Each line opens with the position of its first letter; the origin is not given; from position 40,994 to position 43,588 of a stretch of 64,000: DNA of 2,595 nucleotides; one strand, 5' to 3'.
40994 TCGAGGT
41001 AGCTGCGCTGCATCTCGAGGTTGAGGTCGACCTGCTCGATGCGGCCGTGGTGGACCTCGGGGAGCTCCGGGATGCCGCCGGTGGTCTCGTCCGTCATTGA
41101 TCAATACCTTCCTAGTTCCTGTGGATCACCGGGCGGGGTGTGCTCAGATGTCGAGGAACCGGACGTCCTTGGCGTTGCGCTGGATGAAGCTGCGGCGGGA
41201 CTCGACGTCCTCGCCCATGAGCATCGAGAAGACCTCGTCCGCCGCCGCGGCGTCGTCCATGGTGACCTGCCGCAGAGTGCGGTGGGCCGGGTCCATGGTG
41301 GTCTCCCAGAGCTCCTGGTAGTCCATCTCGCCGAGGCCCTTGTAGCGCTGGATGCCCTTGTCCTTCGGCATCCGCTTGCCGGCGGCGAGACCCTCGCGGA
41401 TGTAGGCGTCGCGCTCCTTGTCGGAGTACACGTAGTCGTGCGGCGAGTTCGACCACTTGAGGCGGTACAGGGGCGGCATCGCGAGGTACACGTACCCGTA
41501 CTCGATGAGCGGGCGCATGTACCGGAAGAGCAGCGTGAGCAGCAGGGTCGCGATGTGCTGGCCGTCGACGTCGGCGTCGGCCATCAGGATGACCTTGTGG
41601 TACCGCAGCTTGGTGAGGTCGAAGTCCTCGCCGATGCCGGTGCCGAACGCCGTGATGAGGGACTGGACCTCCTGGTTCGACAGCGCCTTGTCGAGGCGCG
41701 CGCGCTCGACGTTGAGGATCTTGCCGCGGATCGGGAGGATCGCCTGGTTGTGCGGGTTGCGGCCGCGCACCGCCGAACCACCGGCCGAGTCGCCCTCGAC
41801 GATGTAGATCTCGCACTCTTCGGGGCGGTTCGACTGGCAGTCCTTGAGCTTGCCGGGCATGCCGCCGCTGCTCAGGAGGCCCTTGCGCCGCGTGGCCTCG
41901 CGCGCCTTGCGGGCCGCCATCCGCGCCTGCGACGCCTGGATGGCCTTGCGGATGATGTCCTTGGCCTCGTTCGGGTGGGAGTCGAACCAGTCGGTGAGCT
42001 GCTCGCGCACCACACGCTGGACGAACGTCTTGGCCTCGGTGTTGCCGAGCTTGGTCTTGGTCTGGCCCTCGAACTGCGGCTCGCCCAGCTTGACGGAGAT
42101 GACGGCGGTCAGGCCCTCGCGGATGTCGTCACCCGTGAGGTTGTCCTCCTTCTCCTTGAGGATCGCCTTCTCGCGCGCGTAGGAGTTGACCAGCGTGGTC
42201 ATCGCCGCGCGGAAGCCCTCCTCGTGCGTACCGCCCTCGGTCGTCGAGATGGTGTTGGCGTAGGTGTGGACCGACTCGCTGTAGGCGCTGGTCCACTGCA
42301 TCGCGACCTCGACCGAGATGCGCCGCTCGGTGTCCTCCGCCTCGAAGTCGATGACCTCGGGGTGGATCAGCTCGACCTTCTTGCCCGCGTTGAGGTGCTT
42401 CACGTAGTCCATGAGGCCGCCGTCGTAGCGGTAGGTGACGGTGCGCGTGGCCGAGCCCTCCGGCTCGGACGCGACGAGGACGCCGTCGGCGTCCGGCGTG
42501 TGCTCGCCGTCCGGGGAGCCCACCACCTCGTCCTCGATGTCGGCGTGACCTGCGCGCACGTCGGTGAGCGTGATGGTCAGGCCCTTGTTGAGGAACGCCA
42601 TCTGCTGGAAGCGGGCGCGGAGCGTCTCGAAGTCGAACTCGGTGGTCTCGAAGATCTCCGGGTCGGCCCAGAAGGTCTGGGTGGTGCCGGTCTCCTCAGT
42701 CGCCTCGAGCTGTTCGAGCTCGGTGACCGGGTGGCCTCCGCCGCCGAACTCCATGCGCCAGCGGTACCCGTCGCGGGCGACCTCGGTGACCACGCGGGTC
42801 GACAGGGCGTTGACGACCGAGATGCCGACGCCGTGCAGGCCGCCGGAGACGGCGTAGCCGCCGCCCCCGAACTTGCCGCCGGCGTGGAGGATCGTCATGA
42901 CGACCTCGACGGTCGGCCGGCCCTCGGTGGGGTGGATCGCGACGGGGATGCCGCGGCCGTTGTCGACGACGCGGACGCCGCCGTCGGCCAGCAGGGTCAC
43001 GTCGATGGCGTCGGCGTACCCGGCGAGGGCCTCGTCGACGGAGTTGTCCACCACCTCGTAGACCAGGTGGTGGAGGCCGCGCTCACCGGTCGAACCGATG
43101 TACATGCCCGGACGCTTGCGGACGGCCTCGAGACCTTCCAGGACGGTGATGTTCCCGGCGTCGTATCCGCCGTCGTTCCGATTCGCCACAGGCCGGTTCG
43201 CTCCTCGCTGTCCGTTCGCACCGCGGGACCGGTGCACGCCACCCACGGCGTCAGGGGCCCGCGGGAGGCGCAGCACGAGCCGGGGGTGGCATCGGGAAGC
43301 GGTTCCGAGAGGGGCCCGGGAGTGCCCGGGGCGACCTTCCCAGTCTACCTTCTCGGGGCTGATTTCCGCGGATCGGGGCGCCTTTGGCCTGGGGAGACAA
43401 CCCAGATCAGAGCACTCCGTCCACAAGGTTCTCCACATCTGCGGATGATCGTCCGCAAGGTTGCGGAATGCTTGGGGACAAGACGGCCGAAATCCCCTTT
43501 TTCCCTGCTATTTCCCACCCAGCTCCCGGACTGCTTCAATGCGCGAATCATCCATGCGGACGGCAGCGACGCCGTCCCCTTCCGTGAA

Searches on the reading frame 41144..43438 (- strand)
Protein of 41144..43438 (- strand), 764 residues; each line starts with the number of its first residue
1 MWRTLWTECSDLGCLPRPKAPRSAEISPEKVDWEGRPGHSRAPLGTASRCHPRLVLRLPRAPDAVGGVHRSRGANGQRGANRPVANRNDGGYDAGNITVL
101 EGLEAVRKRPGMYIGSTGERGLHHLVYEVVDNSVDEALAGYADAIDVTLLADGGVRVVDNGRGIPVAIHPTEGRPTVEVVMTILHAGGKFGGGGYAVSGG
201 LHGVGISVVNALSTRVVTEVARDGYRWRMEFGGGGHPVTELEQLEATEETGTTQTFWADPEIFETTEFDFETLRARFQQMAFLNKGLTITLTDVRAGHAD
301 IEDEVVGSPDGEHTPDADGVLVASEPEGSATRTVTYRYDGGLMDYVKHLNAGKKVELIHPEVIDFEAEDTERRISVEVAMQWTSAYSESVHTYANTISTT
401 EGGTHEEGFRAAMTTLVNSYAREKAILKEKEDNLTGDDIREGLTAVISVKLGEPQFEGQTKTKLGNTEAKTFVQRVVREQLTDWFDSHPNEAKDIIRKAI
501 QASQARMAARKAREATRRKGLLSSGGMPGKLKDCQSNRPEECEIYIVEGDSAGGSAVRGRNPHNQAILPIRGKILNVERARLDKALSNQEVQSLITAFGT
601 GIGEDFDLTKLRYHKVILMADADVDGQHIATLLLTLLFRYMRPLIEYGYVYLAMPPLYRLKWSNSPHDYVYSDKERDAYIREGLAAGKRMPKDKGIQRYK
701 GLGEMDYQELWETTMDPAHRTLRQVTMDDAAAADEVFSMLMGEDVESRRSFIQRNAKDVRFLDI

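Call 6: search_protein_families(library=pfam, proteins=[window:41144-43438:-], max_evalue=0.1)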
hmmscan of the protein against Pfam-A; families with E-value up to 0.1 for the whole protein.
window:41144-43438:- (764 aa): 4 families
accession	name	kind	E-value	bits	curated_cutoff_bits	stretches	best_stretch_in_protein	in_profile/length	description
PF00204.31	DNA_gyraseB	-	1.2e-63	214.1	27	1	341-514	1-172/173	DNA gyrase B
PF00986.26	DNA_gyraseB_C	-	1.5e-28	99.1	29.8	1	695-753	5-63/63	DNA gyrase B subunit, carboxyl terminus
PF01751.28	Toprim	-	1.7e-16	60.6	23.1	1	543-651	1-92/96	Toprim domain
PF02518.31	HATPase_c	-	1.7e-13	51.4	26.4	1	119-258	3-107/111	Histidine kinase-, DNA gyrase B-, and HSP90-like ATPase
